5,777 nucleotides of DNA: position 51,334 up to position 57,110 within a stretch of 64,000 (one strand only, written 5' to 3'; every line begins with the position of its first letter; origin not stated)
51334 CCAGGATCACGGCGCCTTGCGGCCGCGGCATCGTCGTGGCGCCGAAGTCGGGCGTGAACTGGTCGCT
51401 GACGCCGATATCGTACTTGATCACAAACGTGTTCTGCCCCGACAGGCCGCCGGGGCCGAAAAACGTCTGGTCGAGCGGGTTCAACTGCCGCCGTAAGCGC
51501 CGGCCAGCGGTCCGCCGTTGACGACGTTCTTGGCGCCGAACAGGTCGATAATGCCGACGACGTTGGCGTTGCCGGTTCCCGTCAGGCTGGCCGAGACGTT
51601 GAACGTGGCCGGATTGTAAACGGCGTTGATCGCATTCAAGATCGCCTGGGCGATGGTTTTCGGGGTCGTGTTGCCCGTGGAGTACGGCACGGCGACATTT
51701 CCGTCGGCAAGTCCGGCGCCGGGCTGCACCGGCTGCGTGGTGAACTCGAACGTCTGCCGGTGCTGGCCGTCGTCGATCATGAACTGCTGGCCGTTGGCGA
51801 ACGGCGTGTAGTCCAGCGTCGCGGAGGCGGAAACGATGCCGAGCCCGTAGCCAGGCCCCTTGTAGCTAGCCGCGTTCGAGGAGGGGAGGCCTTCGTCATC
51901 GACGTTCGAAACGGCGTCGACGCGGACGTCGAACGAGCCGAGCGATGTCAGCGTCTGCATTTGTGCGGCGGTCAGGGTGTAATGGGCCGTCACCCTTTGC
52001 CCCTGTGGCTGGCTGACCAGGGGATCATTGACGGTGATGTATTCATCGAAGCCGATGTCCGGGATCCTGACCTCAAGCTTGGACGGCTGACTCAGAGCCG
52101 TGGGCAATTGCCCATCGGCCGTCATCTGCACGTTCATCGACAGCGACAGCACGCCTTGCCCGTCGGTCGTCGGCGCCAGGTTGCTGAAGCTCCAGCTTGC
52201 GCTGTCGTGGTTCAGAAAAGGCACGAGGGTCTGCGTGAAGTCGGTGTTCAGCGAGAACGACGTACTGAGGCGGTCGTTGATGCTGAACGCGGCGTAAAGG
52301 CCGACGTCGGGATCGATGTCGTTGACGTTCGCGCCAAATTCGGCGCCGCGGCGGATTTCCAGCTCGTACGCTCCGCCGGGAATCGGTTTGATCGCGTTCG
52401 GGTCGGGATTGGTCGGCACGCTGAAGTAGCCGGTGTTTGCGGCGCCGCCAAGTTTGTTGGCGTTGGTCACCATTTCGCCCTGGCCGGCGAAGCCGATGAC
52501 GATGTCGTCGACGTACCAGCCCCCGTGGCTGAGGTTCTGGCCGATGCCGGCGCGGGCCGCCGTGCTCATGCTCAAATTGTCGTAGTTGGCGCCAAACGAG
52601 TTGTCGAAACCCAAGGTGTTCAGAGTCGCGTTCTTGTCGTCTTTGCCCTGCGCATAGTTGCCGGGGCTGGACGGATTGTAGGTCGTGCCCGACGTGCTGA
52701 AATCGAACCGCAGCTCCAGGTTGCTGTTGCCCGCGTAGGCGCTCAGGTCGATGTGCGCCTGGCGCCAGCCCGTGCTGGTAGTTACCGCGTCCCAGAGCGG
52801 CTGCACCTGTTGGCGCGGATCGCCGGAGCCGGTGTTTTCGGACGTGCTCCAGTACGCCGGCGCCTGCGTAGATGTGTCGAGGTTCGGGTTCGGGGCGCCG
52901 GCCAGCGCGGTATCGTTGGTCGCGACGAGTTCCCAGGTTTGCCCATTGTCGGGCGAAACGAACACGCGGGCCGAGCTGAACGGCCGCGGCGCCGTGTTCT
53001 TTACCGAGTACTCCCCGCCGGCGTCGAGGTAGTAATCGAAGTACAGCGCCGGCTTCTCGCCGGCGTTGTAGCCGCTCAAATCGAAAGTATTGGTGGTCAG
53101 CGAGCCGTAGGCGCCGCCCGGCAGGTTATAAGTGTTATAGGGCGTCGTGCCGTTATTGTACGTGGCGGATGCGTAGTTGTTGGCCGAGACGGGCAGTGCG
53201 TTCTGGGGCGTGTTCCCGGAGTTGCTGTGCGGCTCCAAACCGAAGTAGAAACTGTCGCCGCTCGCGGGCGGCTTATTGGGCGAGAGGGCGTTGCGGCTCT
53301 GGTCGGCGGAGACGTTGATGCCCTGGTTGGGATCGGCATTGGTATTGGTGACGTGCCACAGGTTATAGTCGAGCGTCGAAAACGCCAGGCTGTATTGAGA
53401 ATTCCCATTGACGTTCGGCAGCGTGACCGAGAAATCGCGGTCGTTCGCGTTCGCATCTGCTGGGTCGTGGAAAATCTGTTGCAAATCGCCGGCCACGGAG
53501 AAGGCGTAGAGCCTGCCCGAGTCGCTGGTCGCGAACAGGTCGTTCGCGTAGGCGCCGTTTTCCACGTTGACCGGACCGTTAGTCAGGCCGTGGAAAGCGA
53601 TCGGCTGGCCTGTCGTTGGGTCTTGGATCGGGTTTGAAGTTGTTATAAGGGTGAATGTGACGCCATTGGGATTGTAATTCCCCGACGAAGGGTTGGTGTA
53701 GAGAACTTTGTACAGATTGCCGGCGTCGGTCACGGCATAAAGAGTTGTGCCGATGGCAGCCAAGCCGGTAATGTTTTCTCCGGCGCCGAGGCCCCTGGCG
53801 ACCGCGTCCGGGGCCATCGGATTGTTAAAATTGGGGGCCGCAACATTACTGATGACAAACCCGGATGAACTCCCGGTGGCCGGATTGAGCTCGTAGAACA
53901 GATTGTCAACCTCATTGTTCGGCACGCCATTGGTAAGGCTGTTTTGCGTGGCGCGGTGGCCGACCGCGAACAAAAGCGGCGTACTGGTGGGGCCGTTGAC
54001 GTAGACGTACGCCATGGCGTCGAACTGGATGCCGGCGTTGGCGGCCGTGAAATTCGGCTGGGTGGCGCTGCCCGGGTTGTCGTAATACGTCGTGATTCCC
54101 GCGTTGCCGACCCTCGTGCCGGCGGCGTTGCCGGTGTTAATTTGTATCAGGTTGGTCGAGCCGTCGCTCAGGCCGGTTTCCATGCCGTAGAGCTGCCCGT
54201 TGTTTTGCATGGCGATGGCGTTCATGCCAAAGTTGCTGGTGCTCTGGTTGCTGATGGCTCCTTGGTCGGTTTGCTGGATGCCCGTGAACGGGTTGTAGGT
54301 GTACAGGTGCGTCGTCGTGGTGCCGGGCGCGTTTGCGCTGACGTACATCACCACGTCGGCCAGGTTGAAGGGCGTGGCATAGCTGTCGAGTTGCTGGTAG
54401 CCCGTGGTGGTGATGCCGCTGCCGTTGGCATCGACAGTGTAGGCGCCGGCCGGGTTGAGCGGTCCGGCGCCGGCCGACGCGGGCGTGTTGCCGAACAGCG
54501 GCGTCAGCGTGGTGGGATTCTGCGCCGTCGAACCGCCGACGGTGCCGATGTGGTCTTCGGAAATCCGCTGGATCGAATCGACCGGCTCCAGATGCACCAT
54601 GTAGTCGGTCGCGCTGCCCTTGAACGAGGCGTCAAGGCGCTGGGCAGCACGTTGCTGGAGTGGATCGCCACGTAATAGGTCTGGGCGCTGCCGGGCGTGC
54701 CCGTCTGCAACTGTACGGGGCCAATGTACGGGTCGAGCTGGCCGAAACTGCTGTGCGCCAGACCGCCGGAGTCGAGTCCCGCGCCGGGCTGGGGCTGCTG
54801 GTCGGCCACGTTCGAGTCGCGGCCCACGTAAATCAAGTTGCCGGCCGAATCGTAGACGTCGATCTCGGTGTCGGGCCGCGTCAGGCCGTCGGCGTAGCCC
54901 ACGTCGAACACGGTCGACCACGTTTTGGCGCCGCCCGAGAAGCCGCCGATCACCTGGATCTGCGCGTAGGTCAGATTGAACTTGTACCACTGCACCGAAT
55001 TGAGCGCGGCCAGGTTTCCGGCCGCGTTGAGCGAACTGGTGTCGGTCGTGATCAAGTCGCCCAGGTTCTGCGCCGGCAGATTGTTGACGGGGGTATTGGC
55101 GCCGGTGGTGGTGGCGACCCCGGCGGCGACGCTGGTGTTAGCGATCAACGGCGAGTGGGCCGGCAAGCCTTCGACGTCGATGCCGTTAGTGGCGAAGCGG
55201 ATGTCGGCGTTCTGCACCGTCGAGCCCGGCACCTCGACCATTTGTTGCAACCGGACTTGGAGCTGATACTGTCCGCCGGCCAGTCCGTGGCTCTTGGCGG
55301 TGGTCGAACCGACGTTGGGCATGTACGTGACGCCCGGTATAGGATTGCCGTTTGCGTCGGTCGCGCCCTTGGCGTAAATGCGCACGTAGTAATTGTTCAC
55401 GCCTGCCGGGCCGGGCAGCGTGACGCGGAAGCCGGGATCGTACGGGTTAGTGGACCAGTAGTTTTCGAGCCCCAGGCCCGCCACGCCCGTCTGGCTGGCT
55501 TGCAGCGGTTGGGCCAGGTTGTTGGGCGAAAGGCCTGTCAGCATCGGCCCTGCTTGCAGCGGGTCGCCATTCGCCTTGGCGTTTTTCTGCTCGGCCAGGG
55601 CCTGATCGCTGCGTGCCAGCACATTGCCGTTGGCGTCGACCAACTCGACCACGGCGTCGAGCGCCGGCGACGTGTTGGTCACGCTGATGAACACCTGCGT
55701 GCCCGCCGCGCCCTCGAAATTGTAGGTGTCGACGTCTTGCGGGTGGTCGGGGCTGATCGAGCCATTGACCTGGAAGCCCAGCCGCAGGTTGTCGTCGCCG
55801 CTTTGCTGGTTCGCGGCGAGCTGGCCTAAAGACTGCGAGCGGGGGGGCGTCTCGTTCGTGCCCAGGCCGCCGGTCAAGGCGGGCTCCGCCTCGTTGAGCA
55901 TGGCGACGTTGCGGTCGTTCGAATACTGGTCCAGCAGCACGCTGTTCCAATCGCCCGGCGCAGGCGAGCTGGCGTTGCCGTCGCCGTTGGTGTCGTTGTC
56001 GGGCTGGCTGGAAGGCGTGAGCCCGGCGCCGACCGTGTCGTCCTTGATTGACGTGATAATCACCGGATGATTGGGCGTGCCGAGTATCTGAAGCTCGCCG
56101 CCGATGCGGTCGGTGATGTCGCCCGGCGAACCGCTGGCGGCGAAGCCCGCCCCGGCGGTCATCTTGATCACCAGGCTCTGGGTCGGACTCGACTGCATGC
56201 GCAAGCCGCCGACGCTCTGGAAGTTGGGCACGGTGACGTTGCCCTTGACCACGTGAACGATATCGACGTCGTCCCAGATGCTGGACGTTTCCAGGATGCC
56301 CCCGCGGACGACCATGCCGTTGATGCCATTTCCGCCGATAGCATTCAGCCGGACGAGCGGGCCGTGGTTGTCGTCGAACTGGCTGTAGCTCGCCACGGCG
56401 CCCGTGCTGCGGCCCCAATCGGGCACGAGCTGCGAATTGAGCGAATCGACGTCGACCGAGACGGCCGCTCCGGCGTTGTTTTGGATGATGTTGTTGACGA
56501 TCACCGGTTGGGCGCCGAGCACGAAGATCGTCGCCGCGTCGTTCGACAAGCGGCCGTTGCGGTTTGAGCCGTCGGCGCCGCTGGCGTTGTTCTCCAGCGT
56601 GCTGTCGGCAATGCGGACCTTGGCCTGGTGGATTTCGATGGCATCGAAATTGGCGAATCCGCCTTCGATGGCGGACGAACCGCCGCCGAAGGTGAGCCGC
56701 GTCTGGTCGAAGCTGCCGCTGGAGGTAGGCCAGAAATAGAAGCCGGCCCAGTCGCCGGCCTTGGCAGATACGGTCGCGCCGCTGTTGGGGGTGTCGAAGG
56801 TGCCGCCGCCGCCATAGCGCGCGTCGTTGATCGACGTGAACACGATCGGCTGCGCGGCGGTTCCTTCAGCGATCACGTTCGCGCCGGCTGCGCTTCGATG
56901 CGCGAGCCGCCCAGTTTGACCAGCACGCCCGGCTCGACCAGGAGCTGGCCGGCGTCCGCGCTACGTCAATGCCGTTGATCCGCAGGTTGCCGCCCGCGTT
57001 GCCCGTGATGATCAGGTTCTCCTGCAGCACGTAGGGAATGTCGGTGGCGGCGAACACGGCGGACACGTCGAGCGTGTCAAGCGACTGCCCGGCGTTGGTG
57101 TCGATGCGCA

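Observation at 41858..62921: One ~21-kb, ~7,000-codon giant exoprotein gene is hidden behind at least 17 frame breaks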

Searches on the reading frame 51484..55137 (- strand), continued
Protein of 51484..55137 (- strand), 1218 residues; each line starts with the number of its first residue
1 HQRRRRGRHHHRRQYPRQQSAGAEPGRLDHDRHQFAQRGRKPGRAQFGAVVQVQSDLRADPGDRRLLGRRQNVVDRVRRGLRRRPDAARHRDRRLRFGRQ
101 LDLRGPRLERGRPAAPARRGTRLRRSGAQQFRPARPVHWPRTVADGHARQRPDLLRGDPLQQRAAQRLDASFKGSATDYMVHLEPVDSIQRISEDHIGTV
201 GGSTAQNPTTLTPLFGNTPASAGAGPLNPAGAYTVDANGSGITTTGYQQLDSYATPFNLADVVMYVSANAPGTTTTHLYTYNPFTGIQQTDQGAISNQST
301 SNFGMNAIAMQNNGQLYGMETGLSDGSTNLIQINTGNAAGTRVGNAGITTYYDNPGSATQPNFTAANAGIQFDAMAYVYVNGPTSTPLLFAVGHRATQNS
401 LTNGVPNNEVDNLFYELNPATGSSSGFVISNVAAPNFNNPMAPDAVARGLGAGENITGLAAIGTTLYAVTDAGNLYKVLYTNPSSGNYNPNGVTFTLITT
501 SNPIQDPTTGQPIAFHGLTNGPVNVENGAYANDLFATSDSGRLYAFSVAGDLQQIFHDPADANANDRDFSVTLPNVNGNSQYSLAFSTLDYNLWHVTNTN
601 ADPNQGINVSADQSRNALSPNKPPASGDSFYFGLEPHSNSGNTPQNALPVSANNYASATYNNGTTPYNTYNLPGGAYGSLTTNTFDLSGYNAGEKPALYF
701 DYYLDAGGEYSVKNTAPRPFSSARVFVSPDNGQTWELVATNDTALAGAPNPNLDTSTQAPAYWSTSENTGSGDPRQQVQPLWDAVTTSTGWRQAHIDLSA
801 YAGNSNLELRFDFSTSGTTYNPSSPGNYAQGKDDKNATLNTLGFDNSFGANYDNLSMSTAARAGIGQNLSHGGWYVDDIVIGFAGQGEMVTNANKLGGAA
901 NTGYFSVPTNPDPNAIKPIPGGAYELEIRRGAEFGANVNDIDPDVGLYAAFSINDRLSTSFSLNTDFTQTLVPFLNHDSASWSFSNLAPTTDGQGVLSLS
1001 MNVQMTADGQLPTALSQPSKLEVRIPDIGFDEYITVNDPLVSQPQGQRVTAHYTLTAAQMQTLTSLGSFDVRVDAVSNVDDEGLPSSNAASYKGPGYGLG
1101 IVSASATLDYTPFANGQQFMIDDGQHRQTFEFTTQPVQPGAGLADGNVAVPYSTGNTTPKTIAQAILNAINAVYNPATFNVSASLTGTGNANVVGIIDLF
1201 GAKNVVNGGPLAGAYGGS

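Call 66: predict_structure(alignment_id=A3)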
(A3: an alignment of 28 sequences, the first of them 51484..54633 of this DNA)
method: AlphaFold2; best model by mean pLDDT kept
length: 1050 residues; sequences in the alignment: 28
mean_pLDDT: 55.5   pTM: 0.59
mean pLDDT of the five models: 55.5, 54.8, 54.8, 54.1, 49.6
residues with pLDDT >= 90: 98; 70-90: 238; 50-70: 155; < 50: 559
segments of 3 or more residues with pLDDT < 50: 1-9, 33-64, 66-68, 70-72, 183-199, 231-233, 236-239, 260-279, 441-454, 469-482, 488-498, 540-551, 576-608, 649-702, 726-998, 1000-1050
pLDDT, mean of each block of 10 residues (from residue 1): 45 60 62 46 44 41 46 59 73 89 85 88 77 70 88 66 83 73 46 42 86 74 77 48 80 70 39 39 80 93 93 65 74 78 93 88 94 93 89 70 83 82 78 58 41 52 69 43 51 44 62 84 82 75 38 76 83 57 39 31 40 66 78 88 73 34 26 27 33 37 71 71 51 35 41 38 34 33 39 41 35 43 39 36 33 29 29 29 33 37 29 31 28 32 40 40 33 27 29 42 41 32 30 30 29
secondary structure, 60 per line:
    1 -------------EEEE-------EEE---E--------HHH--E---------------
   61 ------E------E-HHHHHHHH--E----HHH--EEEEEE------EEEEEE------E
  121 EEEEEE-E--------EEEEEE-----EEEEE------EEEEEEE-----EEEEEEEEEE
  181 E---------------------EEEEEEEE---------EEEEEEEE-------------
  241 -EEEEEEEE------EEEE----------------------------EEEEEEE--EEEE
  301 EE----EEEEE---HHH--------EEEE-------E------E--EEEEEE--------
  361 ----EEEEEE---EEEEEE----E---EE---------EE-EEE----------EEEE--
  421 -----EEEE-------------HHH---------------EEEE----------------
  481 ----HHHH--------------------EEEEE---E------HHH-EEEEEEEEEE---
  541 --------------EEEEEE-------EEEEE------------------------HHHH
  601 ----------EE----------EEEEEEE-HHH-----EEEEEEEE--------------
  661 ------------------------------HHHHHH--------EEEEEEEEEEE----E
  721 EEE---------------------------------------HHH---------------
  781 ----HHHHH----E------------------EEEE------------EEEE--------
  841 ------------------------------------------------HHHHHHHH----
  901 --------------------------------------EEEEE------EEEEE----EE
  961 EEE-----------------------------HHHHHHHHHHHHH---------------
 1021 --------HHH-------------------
elements in order (helices of 4 or more, strands of 3 or more residues): E14-17 E25-27 H76-83 E96-101 E108-113 E120-126 E137-142 E148-152 E159-165 E171-181 E203-210 E220-227 E242-249 E256-259 E288-294 E297-302 E307-311 E326-329 E347-352 E365-370 E374-379 E402-404 E415-418 E426-429 E461-464 H485-488 E509-513 E528-537 E555-560 E568-572 H597-600 E623-629 E639-646 H691-696 E705-715 E720-723 H785-789 E813-816 E829-832 H889-896 E939-943 E950-954 E959-963 H993-1005

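Call 68: fold_search(model_id=the predicted structure, library=pdb)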
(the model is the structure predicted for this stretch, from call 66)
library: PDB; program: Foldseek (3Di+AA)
matches with E <= 10: 605; with E <= 0.001: 66
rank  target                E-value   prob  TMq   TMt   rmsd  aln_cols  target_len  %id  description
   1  9no3_D                1.2e-06  1.00  0.16  0.32  20.2       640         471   11  The bifunctional arabinofuranosidase/xylosidase from metagenome of Pseudacanthotermes militaris. (released 2025-10-08)
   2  9no3_A                1.9e-06  1.00  0.16  0.31  20.1       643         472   11  The bifunctional arabinofuranosidase/xylosidase from metagenome of Pseudacanthotermes militaris. (released 2025-10-08)
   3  9no3_B                6.6e-06  1.00  0.16  0.30  19.4       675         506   10  The bifunctional arabinofuranosidase/xylosidase from metagenome of Pseudacanthotermes militaris. (released 2025-10-08)
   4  4l1m_A                1.5e-05  1.00  0.13  0.31  11.3       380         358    9  Structure of the first RCC1-like domain of HERC2 (released 2013-07-03)
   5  4l1m_C                2.8e-05  1.00  0.13  0.31  11.5       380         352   10  Structure of the first RCC1-like domain of HERC2 (released 2013-07-03)
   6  4l1m_B                2.9e-05  1.00  0.13  0.30  11.5       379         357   10  Structure of the first RCC1-like domain of HERC2 (released 2013-07-03)
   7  1ri6                  6.6e-05  0.99  0.12  0.29  14.1       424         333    9  Structure of a putative isomerase from E. coli (released 2003-11-25)
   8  5ojp_A                1.3e-04  0.99  0.12  0.31  10.8       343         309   10  YCF48 bound to D1 peptide (released 2018-08-08)
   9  1i2m_D                1.3e-04  0.98  0.11  0.23  14.6       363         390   12  RAN-RCC1-SO4 COMPLEX (released 2001-05-02)
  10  6lqs_A4               1.4e-04  1.00  0.12  0.17  11.7       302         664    8  Cryo-EM structure of 90S small subunit preribosomes in transition states (State D) (released 2020-09-16)
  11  4o2w_A                1.5e-04  0.98  0.12  0.26  14.3       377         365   11  Crystal structure of the third RCC1-like domain of HERC1 (released 2014-01-15)
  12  3no2                  1.6e-04  1.00  0.13  0.39   8.8       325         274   10  Crystal structure of a protein of unknown function (BACCAC_01654) from Bacteroides caccae at 1.35 A resolution (released 2010-07-28)
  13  9dmw_C                1.7e-04  0.99  0.14  0.34  13.1       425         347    8  CryoEM structures of yeast cytoplasmic dynein in the presence of ATP and Lis1. (released 2025-06-04)
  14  4v0n_F                1.9e-04  1.00  0.13  0.35   7.1       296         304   10  Crystal structure of BBS1N in complex with ARL6DN, soaked with mercury (released 2014-11-19)
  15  8vew_B                2.0e-04  1.00  0.14  0.40   7.8       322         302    6  Crystal structure of PRMT5:MEP50 in complex with MTA and oxamide compound 24 (released 2024-04-24)
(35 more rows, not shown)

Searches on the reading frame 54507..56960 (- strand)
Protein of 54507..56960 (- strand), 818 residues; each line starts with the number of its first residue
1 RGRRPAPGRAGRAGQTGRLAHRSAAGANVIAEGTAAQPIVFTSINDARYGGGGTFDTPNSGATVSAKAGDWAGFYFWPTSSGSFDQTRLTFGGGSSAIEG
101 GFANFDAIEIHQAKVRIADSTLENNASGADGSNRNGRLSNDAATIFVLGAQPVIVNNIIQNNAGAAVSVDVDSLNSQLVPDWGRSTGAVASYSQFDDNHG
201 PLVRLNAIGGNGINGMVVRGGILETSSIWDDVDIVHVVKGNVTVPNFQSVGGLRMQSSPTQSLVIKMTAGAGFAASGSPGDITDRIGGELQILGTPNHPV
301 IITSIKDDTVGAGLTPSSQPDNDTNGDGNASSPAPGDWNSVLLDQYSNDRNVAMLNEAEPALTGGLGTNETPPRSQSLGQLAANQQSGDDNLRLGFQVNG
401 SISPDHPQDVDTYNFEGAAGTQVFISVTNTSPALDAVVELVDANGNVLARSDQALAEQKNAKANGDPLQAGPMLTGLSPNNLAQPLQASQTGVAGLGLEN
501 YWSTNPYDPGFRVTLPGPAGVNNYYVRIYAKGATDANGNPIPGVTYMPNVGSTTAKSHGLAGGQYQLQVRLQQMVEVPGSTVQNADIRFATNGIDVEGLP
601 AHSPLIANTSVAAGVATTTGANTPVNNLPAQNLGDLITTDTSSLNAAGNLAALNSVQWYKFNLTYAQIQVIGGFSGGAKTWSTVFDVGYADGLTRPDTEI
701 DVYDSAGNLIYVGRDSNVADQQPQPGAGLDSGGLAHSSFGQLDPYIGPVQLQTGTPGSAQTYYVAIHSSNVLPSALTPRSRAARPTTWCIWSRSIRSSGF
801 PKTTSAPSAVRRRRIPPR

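Call 6: search_protein_families(library=pfam, proteins=[window:54507-56960:-], max_evalue=0.01)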
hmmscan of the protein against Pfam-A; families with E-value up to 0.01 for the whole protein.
window:54507-56960:- (818 aa): 0 families

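Call 21: search_protein_families(library=pfam, proteins=[window:54630-56888:-], max_evalue=1)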
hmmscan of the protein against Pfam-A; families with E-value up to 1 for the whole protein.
window:54630-56888:- (753 aa): 2 families
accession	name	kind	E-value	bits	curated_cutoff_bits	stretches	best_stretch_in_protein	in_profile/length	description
PF04151.21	PPC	-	0.011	17.1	25.9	1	385-432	1-46/70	Bacterial pre-peptidase C-terminal domain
PF13229.12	Beta_helix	-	0.083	13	25.9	1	74-175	41-114/158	Right handed beta helix region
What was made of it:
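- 54630..59922 (-): PPC-like segment, then ~1,700 aa of conserved backbone with no significant Pfam or NCBIfam match. Frame events at ~59454, 58469, 56964 and 56890. Only sub-threshold PPC and Beta_helix hits (call 21).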

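Call 32: search_protein_families(library=ncbifam, proteins=[window:54507-56960:-], max_evalue=0.01)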
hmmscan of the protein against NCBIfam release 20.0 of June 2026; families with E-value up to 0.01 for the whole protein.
window:54507-56960:- (818 aa): 0 families
